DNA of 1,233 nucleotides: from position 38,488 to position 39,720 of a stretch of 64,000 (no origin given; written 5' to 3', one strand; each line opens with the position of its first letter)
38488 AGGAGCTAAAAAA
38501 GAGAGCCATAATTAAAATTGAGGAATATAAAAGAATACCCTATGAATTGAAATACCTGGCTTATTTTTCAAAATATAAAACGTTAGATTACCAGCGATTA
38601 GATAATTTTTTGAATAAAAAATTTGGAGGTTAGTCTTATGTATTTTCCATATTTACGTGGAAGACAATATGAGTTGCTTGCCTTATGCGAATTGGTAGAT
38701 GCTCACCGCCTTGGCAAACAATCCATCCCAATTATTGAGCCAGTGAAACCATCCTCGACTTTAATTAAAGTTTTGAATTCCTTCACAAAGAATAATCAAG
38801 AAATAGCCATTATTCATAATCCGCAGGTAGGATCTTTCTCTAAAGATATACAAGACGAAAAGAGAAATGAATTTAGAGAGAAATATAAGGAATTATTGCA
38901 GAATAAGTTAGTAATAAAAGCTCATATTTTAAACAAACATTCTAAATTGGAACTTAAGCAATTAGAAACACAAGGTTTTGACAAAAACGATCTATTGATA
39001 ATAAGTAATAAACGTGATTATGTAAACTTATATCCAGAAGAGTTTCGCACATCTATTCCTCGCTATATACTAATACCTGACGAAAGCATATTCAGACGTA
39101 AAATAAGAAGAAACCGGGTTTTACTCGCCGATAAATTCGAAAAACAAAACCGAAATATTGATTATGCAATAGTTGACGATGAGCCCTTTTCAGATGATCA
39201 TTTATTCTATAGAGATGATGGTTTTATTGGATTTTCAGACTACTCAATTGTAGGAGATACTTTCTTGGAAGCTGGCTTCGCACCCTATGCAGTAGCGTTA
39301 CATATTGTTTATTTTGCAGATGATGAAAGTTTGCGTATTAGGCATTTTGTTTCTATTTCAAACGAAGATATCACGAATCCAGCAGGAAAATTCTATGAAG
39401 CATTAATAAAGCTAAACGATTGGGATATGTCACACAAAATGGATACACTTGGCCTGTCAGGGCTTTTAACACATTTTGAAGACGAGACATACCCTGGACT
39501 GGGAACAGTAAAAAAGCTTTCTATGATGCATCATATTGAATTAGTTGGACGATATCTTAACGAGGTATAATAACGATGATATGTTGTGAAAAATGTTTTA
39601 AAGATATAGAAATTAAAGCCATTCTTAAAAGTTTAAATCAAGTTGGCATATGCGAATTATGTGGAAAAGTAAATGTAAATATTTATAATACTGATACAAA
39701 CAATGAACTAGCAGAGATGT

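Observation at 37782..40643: Translationally coupled three-gene operon: PD-(D/E)xK-like + sce7725-like + Zn-ribbon/RES effector, a candidate uncharacterised anti-phage (NAD+-depletion) system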

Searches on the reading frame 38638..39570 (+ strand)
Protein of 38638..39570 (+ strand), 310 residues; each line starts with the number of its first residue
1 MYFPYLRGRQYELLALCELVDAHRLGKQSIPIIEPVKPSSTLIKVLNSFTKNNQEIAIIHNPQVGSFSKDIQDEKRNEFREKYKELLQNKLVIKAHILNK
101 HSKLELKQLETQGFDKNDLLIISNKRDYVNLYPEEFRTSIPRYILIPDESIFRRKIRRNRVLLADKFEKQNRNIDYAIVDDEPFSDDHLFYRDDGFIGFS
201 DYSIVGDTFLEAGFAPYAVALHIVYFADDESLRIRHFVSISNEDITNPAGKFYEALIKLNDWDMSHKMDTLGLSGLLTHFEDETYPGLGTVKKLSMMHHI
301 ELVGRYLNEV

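Call 3: search_protein_families(library=pfam, proteins=[window:38638-39570:+], max_evalue=0.1)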
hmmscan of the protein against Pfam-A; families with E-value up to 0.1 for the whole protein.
window:38638-39570:+ (310 aa): 0 families

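Call 4: search_protein_families(library=ncbifam, proteins=[window:38638-39570:+], max_evalue=0.1)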
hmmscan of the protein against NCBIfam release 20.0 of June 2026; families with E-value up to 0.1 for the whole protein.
window:38638-39570:+ (310 aa): 1 family
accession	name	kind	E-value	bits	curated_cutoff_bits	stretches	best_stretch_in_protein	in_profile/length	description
NF033831.1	sce7725_fam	subfamily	9.3e-102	340.9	60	1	2-307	1-312/312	sce7725 family protein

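Call 5: search_protein_families(library=padloc, proteins=[window:38638-39570:+], max_evalue=0.1)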
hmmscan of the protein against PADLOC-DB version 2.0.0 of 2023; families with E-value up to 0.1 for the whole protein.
window:38638-39570:+ (310 aa): 0 families

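Call 22: find_homologous_proteins(query=window:38638-39570:+, max_evalue=0.001)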
Query window:38638-39570:+ (310 aa): 4545 proteins with E <= 0.001 among 5861 candidates; the best 120 are listed.
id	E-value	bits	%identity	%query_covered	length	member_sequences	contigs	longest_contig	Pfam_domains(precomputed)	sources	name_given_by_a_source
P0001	2.1e-204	695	100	100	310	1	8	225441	-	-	-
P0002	2.5e-162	557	79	100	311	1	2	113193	-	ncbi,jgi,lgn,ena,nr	ncbi:MAG: hypothetical protein CVU89_12305 [Firmicutes bacterium HGW-Firmicutes-14]|jgi:hypothetical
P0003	2.1e-161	554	78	100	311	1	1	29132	-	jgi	jgi:hypothetical protein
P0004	5.6e-161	553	78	100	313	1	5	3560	-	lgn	-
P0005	2.0e-160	551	79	100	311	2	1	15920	-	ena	-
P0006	2.2e-158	544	78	99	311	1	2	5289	-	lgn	-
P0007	9.3e-155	532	76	100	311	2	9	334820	-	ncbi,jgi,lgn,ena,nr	ncbi:MAG: hypothetical protein APF76_16600 [Desulfitibacter sp. BRH_c19]|nr:MAG: hypothetical protei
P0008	3.3e-153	527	76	100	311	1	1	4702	-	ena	-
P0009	3.0e-151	521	75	100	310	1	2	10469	-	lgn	-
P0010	9.3e-149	513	75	100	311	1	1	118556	-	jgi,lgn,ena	-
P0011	7.8e-148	510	73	100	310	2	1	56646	-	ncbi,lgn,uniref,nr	ncbi:hypothetical protein EDC14_10386 [Hydrogenispora ethanolica]|uniref:Sce7725 family protein n=1 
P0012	2.6e-147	508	73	99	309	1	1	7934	-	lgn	-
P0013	3.1e-147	508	73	100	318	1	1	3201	-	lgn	-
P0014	4.9e-147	507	73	100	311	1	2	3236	-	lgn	-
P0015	2.7e-146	505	72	100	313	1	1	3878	-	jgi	jgi:hypothetical protein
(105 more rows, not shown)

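Call 25: find_related_loci(query=A1, collection=genome_contigs, flank=8000)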
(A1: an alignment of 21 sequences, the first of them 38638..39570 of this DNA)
Query A1 (310 aa) in genome_contigs; peptide patterns used: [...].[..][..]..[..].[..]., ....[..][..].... (x = any residue, [..] = any of these).
283 stretches matched a pattern; 261 encode a relative of the query (tblastn E <= 1e-3); the best 80 are kept; 80 distinct loci.
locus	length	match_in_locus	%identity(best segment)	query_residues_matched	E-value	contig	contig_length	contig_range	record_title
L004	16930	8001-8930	79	1-310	9e-169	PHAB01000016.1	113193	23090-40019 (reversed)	MAG: Firmicutes bacterium HGW-Firmicutes-14 08E140C01_scaffold_250, whole genome shotgun sequence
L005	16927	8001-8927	71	1-310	1e-151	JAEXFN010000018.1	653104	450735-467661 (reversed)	MAG: Bacillota bacterium isolate OH_HBB_250 k127_197666, whole genome shotgun sequence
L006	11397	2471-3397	59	1-308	3e-123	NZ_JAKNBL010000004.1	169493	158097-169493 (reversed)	Pelotomaculum terephthalicicum JT 4, whole genome shotgun sequence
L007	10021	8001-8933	57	1-310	5e-121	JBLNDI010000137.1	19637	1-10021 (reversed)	MAG: Bacillota bacterium isolate MAG103 PRJNA950955_bin12_renamed_136, whole genome shotgun sequence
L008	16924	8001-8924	57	1-307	3e-120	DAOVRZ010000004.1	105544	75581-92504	MAG TPA_asm: Halanaerobiales bacterium isolate CSMAG_1614 CSMAG_1614_k141_145143_length_105544_cov_35.6140, whole genome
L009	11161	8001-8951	57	1-310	9e-118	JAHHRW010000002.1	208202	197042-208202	MAG: Oscillospiraceae bacterium isolate MAG040 MAG040_2, whole genome shotgun sequence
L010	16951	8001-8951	56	1-310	2e-116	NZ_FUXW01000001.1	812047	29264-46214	Butyricicoccus pullicaecorum DSM 23266, whole genome shotgun sequence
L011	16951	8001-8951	57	1-310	7e-116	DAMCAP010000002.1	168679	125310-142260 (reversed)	MAG TPA_asm: Oscillospiraceae bacterium isolate CTOTU49488 NODE_5_length_168679_cov_3.361028, whole genome shotgun seque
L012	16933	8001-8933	56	1-310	1e-115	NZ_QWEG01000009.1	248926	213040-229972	Neobacillus notoginsengisoli strain JCM 30743 NODE_9_length_248926_cov_49.775, whole genome shotgun sequence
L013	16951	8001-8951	55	1-310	8e-116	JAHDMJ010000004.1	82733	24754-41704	MAG: Clostridia bacterium isolate R1-B15.2 k141_20829, whole genome shotgun sequence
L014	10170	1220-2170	56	1-310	5e-116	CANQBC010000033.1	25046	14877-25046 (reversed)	MAG: uncultured Oscillospiraceae bacterium isolate Lapin-002__bin97 genome assembly, contig: Lapin-002__NODE_2578_length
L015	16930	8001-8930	56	1-310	4e-115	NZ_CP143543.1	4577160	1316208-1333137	Neobacillus sp. SCS-31 chromosome, complete genome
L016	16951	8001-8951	57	1-310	3e-115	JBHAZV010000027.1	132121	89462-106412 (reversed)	MAG: Acidaminobacteraceae bacterium isolate D-56_MAG_5 D-56__62215, whole genome shotgun sequence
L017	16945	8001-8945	54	1-308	4e-114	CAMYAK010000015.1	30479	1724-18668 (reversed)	MAG TPA_asm: uncultured Tissierellia bacterium isolate SRR17635647_bin.26_metaWRAP_v1.3_MAG genome assembly, contig: ERZ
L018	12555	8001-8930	55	1-310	6e-114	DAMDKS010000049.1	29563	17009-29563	MAG TPA_asm: Oceanobacillus sp. isolate CTOTU50557 NODE_207_length_29563_cov_14.308493, whole genome shotgun sequence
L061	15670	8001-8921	52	1-308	3e-101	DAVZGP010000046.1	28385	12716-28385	MAG TPA_asm: Clostridium sp. isolate gSpreadC_ID_19 NODE_211_length_28385_cov_17.960925, whole genome shotgun sequence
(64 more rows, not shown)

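Call 40: predict_structure(alignment_id=A2)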
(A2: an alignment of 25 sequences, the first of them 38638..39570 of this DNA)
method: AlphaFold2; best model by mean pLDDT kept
length: 310 residues; sequences in the alignment: 25
mean_pLDDT: 78.7   pTM: 0.78
mean pLDDT of the five models: 78.7, 77.9, 77.7, 77.5, 75.4
residues with pLDDT >= 90: 125; 70-90: 118; 50-70: 15; < 50: 52
segments of 3 or more residues with pLDDT < 50: 165-216
pLDDT, mean of each block of 10 residues (from residue 1): 87 95 93 89 96 95 76 82 93 94 92 93 91 92 90 89 56 41 38 34 34 46 78 74 65 87 89 93 84 89 85
secondary structure, 60 per line:
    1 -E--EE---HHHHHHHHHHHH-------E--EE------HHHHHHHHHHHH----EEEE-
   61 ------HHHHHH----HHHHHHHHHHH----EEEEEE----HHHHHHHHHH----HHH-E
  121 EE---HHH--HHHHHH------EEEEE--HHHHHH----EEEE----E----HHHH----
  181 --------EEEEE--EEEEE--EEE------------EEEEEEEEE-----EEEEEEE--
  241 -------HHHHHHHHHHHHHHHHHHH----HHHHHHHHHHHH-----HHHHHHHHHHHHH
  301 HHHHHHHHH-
elements in order: H10-21 H40-51 E56-59 H67-72 H77-87 E92-97 H102-111 E120-122 H131-136 E143-147 H150-155 E160-163 H173-176 E189-193 E196-200 E203-205 E218-226 E232-238 H248-266 H271-282 H288-309

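Call 43: fold_search(model_id=the predicted structure, library=viral)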
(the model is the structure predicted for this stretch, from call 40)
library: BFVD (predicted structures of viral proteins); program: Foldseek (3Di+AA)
matches with E <= 10: 667; with E <= 0.001: 1
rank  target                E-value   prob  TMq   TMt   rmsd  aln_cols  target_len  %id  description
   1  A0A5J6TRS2            7.5e-05  1.00  0.45  0.39   8.4       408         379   10  Uncharacterized protein [Gordonia phage Powerball]
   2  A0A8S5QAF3            1.2e-02  0.90  0.25  0.27   6.2       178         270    9  Radical SAM core domain-containing protein [Siphoviridae sp. ctu9a31]
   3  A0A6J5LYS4            4.0e-02  0.84  0.27  0.28   7.4       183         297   11  Uncharacterized protein [uncultured Caudovirales phage]
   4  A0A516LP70            5.4e-02  0.12  0.19  0.14  18.9       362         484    9  (no name in the UniProt tables at hand)
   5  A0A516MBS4            1.0e-01  0.44  0.37  0.39   8.5       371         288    8  (no name in the UniProt tables at hand)
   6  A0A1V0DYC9            1.2e-01  0.25  0.30  0.23  13.7       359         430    9  Queuosine tRNA-ribosyltransferase [Dinoroseobacter phage vB_DshS-R5C]
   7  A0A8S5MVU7            1.5e-01  0.38  0.14  0.40  10.3       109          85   14  DUF5405 domain-containing protein [Siphoviridae sp. ctsBB38]
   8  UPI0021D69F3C         1.5e-01  0.35  0.25  0.14   6.7       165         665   12  (no name look-up for this kind of identifier)
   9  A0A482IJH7            1.6e-01  0.69  0.30  0.22   5.3       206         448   12  Putative radical SAM superfamily protein [Erwinia phage Derbicus]
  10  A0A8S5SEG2            1.6e-01  0.15  0.16  0.13  11.2       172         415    6  Glycosyl transferase family 1 domain-containing protein [Myoviridae sp. ct8mY9]
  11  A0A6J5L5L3            1.6e-01  0.14  0.27  0.20  25.1       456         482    8  Uncharacterized protein [uncultured Caudovirales phage]
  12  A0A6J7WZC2            1.7e-01  0.09  0.17  0.21  23.7       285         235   10  Uncharacterized protein [uncultured Caudovirales phage]
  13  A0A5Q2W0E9            2.1e-01  0.11  0.13  0.17  16.3       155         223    9  (no name in the UniProt tables at hand)
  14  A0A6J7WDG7            2.4e-01  0.33  0.23  0.23   7.1       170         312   14  Radical_SAM domain containing protein [uncultured Caudovirales phage]
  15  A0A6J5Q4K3            2.7e-01  0.14  0.14  0.20   9.4       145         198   16  Uncharacterized protein [uncultured Caudovirales phage]
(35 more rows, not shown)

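Call 44: fold_search(model_id=the predicted structure, library=pdb)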
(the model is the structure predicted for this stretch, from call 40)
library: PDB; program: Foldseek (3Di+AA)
matches with E <= 10: 784; with E <= 0.001: 0
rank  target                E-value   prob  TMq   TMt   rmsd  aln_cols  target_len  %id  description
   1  1vpx_J                1.9e-02  0.92  0.25  0.33   6.0       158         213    9  Crystal structure of Transaldolase (EC 2.2.1.2) (TM0295) from Thermotoga maritima at 2.40 A resolution (released 2004-12-07)
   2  3fhy_B                3.0e-02  0.14  0.17  0.17  14.9       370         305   10  Crystal structure of D235N mutant of human pyridoxal kinase (released 2008-12-23)
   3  2tps_A                3.8e-02  0.47  0.22  0.27   8.3       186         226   10  THIAMIN PHOSPHATE SYNTHASE (released 1999-03-18)
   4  1vpx_L                4.1e-02  0.87  0.25  0.34   5.8       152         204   10  Crystal structure of Transaldolase (EC 2.2.1.2) (TM0295) from Thermotoga maritima at 2.40 A resolution (released 2004-12-07)
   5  8k7m_B                4.1e-02  0.80  0.27  0.34   7.3       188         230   11  De novo design protein -T01 (released 2024-07-31)
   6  1vpx_I                4.3e-02  0.89  0.26  0.34   5.5       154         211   12  Crystal structure of Transaldolase (EC 2.2.1.2) (TM0295) from Thermotoga maritima at 2.40 A resolution (released 2004-12-07)
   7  1vpx_C                4.3e-02  0.85  0.25  0.34   5.7       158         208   11  Crystal structure of Transaldolase (EC 2.2.1.2) (TM0295) from Thermotoga maritima at 2.40 A resolution (released 2004-12-07)
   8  1g4e_A                4.3e-02  0.54  0.22  0.28   8.3       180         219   10  THIAMIN PHOSPHATE SYNTHASE (released 2001-09-26)
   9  4en4_A                4.3e-02  0.13  0.16  0.16  15.1       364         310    9  Crystal Structure of the Ternary Human PL Kinase-Ginkgotoxin-MgATP Complex (released 2012-05-02)
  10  1vpx_Q                4.6e-02  0.90  0.26  0.35   5.4       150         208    9  Crystal structure of Transaldolase (EC 2.2.1.2) (TM0295) from Thermotoga maritima at 2.40 A resolution (released 2004-12-07)
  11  1vpx_R                5.2e-02  0.90  0.26  0.35   5.4       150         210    9  Crystal structure of Transaldolase (EC 2.2.1.2) (TM0295) from Thermotoga maritima at 2.40 A resolution (released 2004-12-07)
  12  5vvx_A                5.2e-02  0.90  0.34  0.27   6.7       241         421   10  Structural Investigations of the Substrate Specificity of Human O-GlcNAcase (released 2017-09-27)
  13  1vpx_D                5.2e-02  0.84  0.25  0.34   5.7       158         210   11  Crystal structure of Transaldolase (EC 2.2.1.2) (TM0295) from Thermotoga maritima at 2.40 A resolution (released 2004-12-07)
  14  1vpx_N                5.5e-02  0.85  0.25  0.35   5.5       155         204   12  Crystal structure of Transaldolase (EC 2.2.1.2) (TM0295) from Thermotoga maritima at 2.40 A resolution (released 2004-12-07)
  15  1vpx_E                6.5e-02  0.82  0.25  0.34   5.6       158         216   11  Crystal structure of Transaldolase (EC 2.2.1.2) (TM0295) from Thermotoga maritima at 2.40 A resolution (released 2004-12-07)
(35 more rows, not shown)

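Call 52: search_protein_representatives(alignment_id=A2)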
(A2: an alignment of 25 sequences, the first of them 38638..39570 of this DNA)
Query: 25 sequences, 311 profile positions. Proteins with E-value up to 0.001 (for the whole library): 1489; up to 1e-10: 1137; up to 1e-30: 636. The best 150 are listed.
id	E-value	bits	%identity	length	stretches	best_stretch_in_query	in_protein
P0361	2.5e-147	506.5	-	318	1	1-310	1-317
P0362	4.0e-138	476.3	-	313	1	1-310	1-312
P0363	1.5e-133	461.2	-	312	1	1-309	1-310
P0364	3.3e-129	447.0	-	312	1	1-310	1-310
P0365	9.5e-119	412.6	-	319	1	1-310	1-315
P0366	1.1e-118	412.4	-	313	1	1-310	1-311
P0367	5.3e-116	403.6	-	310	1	1-309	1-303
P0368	5.2e-115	400.3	-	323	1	1-308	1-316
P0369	1.0e-113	396.1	-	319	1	1-310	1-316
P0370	4.1e-113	394.1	-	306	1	1-310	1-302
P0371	2.1e-111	388.5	-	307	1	1-310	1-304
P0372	4.4e-111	387.4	-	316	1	1-309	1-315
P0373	1.5e-110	385.7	-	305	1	1-308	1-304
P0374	1.0e-109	383.0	-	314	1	1-309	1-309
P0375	1.7e-109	382.2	-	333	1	1-309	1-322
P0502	1.4e-67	244.5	-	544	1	3-305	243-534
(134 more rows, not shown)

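Call 60: find_related_loci(query=A5, collection=metagenome_contigs, flank=5000)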
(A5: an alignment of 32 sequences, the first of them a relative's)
Query A5 (305 aa) in metagenome_contigs; peptide patterns used: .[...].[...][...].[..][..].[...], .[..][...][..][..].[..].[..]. (x = any residue, [..] = any of these).
600 stretches matched a pattern (row limit reached: there are more); 524 encode a relative of the query (tblastn E <= 1e-3); the best 80 are kept; 80 distinct loci.
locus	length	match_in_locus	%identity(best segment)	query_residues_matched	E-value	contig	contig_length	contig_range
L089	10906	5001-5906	38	1-299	8e-63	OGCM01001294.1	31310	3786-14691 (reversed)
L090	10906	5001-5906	38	1-299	7e-62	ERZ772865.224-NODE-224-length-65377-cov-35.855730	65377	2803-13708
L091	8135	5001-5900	38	1-298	1e-59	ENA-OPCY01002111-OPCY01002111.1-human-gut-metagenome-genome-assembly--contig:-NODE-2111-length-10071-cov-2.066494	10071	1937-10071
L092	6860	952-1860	38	1-298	2e-58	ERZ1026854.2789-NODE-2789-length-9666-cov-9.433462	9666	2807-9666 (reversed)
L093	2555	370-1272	37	1-298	9e-59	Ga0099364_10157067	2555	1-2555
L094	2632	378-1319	36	1-298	3e-58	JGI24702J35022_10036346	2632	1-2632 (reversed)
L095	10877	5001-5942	37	1-298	2e-57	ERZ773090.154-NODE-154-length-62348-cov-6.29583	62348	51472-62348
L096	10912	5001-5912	37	1-298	3e-57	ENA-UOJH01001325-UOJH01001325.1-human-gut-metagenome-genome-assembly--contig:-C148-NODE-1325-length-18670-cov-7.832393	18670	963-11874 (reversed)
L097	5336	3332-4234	36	1-298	1e-57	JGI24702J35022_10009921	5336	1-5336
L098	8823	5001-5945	38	1-305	2e-57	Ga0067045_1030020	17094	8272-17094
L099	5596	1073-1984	35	1-298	1e-56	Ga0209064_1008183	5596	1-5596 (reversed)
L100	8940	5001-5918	38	1-298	2e-56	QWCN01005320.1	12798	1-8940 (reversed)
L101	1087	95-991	36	1-298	2e-60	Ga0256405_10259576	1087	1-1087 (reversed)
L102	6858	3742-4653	35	1-298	2e-56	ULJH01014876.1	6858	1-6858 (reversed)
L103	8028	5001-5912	34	1-298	3e-56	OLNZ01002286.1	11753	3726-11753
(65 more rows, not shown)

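Call 61: find_related_loci(query=A2, collection=viral_contigs, flank=8000)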
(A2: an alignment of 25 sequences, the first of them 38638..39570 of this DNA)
Query A2 (310 aa) in viral_contigs; peptide patterns used: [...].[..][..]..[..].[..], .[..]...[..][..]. (x = any residue, [..] = any of these).
39 stretches matched a pattern; 4 encode a relative of the query (tblastn E <= 1e-3); 4 distinct loci.
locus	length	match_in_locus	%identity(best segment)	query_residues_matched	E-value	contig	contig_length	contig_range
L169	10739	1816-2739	49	1-308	5e-103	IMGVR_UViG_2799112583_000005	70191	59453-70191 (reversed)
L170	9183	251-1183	47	1-310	1e-87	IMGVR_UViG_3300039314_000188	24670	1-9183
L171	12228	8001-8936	47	1-307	2e-85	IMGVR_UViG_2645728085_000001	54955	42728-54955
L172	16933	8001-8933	42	1-309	4e-84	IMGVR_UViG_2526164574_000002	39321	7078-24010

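Call 67: search_protein_families(library=padloc, alignment_id=A7, max_evalue=1e-8)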
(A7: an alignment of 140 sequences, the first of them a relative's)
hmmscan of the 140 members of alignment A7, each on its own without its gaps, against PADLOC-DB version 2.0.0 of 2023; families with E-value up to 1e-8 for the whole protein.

A. member 1, L004:4823-6883:- (686 aa): 0 families

B. families by the number of members that match (of 140 scanned): 130 families (the first 25 are shown)
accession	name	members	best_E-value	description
PDLC03040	REase_I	2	0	Type I restriction enzyme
PDLC04135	mad3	2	8e-43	mads_3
PDLC04140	mad8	2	4.7e-16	mads_8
PDLC04789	PDC-S01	2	5.1e-15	-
PDLC04134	mad2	2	2.7e-14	mads_2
PDLC02707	PbeA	2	1.4e-12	PbeA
PDLC00512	JetC1|JetC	1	0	DUF3584 domain; MukB-like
PDLC04986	PDC-S28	1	3.5e-287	-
PDLC00518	JetC1|JetC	1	5.1e-245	DUF3584 domain; MukB-like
PDLC03654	REase_III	1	1.4e-195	Type III restriction enzyme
PDLC00511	JetC1|JetC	1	5.4e-162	DUF3584 domain; MukB-like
PDLC00517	JetC1|JetC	1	8.9e-134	DUF3584 domain; MukB-like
PDLC03609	REase_MTase_IIG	1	9.4e-123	Type IIG restriction enzyme-methyltransferase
PDLC04987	PDC-S28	1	3.2e-121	-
PDLC02693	Orf5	1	5e-114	Orf5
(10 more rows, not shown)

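Call 68: search_protein_families(library=pfam, alignment_id=A7, max_evalue=0.00001)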
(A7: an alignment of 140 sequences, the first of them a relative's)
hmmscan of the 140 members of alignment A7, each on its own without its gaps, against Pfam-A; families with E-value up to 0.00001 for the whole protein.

A. member 1, L004:4823-6883:- (686 aa): 2 families
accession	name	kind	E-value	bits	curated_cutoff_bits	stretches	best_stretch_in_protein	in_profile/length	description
PF03190.21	Thioredox_DsbH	-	3.4e-81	271.4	27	1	11-171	2-162/163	Protein of unknown function, DUF255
PF13899.12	Thioredoxin_7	-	6.9e-12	45.8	27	1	30-94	1-65/83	Thioredoxin-like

B. families by the number of members that match (of 140 scanned): 154 families (the first 25 are shown)
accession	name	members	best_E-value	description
PF00239.26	Resolvase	6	4.4e-34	Resolvase, N terminal domain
PF07508.19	Recombinase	5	1.8e-26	Recombinase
PF13408.12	Zn_ribbon_recom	5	2.2e-15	Recombinase zinc beta ribbon domain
PF04851.21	ResIII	4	4e-18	Type III restriction enzyme, res subunit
PF03432.20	Relaxase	3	6.3e-32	MobA/VirD2-like, nuclease domain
PF13683.12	rve_3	3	1.3e-10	Integrase core domain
PF19481.4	DUF6017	2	7.1e-58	Family of unknown function (DUF6017)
PF18766.7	SWI2_SNF2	2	2e-55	SWI2/SNF2 ATPase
PF00005.33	ABC_tran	2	2.1e-52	ABC transporter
PF00117.34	GATase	2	4e-52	Glutamine amidotransferase class-I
PF00589.27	Phage_integrase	2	2.3e-42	Phage integrase family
PF01063.24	Aminotran_4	2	7.8e-38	Amino-transferase class IV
PF04991.19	LicD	2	4.9e-37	LicD family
PF03235.19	GmrSD_N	2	6.1e-33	GmrSD restriction endonuclease, N-terminal domain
PF13555.12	AAA_29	2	3e-23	P-loop containing region of AAA domain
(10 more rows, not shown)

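Call 83: search_protein_families(library=phrogs, proteins=[window:38638-39570:+, P0502], max_evalue=0.001)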
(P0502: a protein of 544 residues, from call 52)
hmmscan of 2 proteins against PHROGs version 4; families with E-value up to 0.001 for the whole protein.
window:38638-39570:+ (310 aa): 1 family
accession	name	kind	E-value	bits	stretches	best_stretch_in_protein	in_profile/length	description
phrog_34524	-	unknown function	1.5e-42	147.2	1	1-306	1-321/328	-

P0502 (544 aa): 3 families
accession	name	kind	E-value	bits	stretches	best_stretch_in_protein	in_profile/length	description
phrog_34524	-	unknown function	5.1e-32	112.5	2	385-536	168-322/328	-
phrog_2776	-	unknown function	1.9e-27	97.1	1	1-158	5-158/181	-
phrog_5429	-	DNA, RNA and nucleotide metabolism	8.5e-07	30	1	35-104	49-123/176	DNA repair protein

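Call 86: search_protein_families(library=pfam, proteins=[P0502, L061:9430-10383:+], max_evalue=0.01)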
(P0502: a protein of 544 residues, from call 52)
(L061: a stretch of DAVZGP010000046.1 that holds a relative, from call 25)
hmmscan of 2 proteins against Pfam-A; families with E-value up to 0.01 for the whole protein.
P0502 (544 aa): 0 families

L061:9430-10383:+ (317 aa): 1 family
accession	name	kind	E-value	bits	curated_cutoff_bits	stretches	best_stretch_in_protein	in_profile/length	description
PF01844.29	HNH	-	0.00069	20.2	21.4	1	237-274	13-45/47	HNH endonuclease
